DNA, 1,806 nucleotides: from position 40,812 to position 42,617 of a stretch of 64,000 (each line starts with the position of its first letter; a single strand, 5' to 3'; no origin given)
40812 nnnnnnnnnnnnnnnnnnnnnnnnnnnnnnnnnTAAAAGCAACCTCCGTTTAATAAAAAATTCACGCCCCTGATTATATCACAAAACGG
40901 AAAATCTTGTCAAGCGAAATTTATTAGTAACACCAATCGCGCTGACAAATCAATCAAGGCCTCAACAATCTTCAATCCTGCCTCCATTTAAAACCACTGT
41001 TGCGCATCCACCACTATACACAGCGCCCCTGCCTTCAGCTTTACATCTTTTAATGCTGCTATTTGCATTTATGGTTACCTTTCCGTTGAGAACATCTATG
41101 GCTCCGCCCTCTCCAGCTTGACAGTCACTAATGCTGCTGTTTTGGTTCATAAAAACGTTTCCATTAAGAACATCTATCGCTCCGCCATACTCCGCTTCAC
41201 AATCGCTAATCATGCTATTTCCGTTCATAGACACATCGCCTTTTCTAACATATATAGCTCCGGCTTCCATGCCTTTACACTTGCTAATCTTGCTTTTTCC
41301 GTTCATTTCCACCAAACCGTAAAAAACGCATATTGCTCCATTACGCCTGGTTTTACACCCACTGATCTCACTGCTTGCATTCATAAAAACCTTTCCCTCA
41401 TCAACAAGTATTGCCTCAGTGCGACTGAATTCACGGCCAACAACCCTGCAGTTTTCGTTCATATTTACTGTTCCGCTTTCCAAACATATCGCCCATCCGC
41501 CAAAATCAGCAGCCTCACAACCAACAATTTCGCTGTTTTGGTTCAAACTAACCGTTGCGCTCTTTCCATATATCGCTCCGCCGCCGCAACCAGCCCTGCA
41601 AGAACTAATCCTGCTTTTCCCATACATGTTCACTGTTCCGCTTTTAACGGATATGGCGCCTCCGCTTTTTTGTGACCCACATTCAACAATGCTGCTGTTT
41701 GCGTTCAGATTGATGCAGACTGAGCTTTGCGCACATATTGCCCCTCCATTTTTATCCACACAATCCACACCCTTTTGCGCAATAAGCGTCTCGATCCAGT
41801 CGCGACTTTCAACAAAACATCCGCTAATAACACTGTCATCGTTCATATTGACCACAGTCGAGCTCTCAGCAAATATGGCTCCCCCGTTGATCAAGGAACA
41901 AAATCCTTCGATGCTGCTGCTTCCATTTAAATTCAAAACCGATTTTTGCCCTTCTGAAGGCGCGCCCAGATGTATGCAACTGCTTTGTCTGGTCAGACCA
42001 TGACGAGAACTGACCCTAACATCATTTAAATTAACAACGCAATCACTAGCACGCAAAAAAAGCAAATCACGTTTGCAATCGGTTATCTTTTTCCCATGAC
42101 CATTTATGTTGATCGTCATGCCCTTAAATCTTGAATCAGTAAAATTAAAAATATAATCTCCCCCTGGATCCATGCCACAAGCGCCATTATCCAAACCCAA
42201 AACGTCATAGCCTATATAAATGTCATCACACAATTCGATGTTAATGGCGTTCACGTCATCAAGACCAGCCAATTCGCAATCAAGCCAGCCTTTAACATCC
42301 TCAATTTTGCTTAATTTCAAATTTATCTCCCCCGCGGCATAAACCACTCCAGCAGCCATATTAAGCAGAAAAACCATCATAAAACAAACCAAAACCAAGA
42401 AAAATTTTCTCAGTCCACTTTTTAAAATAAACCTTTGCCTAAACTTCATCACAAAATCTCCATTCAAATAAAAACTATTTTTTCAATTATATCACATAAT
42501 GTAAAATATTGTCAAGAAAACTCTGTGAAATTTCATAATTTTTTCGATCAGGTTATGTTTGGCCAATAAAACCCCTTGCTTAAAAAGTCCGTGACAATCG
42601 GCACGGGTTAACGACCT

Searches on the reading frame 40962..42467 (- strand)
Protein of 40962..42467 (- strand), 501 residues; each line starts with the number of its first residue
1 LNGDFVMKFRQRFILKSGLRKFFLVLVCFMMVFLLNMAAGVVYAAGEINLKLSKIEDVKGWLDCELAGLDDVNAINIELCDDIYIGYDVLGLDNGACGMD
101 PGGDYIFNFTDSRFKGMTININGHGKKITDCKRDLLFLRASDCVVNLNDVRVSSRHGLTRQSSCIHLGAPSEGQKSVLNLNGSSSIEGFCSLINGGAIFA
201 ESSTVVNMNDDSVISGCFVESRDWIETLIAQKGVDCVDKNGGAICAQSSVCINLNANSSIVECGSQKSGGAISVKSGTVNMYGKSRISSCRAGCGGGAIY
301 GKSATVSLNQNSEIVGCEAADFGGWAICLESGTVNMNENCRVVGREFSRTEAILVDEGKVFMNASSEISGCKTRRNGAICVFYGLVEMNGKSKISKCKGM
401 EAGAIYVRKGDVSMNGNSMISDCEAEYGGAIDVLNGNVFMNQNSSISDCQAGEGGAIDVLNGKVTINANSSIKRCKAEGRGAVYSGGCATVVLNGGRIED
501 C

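Call 8: search_protein_families(library=pfam, proteins=[window:40962-42467:-], max_evalue=0.01)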
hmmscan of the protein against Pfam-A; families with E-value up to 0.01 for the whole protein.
window:40962-42467:- (501 aa): 1 family
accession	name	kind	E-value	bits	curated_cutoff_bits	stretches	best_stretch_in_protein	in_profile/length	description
PF02415.23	Chlam_PMP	-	4.4e-05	23.8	20.6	0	238-247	10-19/19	Chlamydia polymorphic membrane protein (Chlamydia_PMP) repeat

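Call 9: search_protein_families(library=ncbifam, proteins=[window:40962-42467:-], max_evalue=0.01)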
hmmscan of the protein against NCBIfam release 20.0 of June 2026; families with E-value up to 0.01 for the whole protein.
window:40962-42467:- (501 aa): 0 families

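Call 41: find_encoding_contigs(protein=window:40962-42449:-, flank=6000, max_places=10)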
Protein window:40962-42449:- (495 aa): 11 contigs read that carry it; 10 places shown.
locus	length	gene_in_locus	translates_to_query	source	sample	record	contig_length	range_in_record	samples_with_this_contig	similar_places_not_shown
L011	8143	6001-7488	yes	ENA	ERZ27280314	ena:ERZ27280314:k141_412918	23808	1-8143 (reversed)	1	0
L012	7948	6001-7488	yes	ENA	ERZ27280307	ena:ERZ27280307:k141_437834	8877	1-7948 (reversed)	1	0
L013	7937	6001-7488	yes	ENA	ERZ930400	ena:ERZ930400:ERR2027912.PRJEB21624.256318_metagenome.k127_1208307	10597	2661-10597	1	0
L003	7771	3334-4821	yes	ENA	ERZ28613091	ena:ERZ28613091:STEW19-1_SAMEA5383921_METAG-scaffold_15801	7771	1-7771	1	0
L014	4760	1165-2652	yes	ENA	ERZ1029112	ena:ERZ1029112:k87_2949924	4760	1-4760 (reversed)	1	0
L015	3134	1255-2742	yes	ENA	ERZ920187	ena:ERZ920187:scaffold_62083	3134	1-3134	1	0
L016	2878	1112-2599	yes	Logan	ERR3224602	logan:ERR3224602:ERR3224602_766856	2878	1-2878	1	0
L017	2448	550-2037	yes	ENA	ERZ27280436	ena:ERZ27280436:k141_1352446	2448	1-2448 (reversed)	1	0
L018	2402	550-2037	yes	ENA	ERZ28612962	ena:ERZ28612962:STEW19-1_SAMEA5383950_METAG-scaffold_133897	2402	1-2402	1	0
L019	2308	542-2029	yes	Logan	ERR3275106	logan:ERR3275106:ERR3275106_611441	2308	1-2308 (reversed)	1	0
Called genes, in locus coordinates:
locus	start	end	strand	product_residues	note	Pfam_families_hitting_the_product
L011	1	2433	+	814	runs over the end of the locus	-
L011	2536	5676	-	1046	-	-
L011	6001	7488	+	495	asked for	-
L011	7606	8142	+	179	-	?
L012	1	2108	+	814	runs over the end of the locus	-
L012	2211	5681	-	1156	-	-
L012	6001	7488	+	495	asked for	-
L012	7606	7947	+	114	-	?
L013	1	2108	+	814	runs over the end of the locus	-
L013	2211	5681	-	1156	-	-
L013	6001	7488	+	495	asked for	-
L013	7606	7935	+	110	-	?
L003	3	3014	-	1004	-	?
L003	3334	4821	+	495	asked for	-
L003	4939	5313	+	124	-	-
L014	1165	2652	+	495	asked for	-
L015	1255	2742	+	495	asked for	-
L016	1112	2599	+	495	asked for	-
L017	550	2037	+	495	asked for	-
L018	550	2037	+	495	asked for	-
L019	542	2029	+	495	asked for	-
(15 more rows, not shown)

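Call 56: search_protein_families(library=phrogs, proteins=[window:40962-42449:-], max_evalue=0.001)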
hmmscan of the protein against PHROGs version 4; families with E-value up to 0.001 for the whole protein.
window:40962-42449:- (495 aa): 0 families
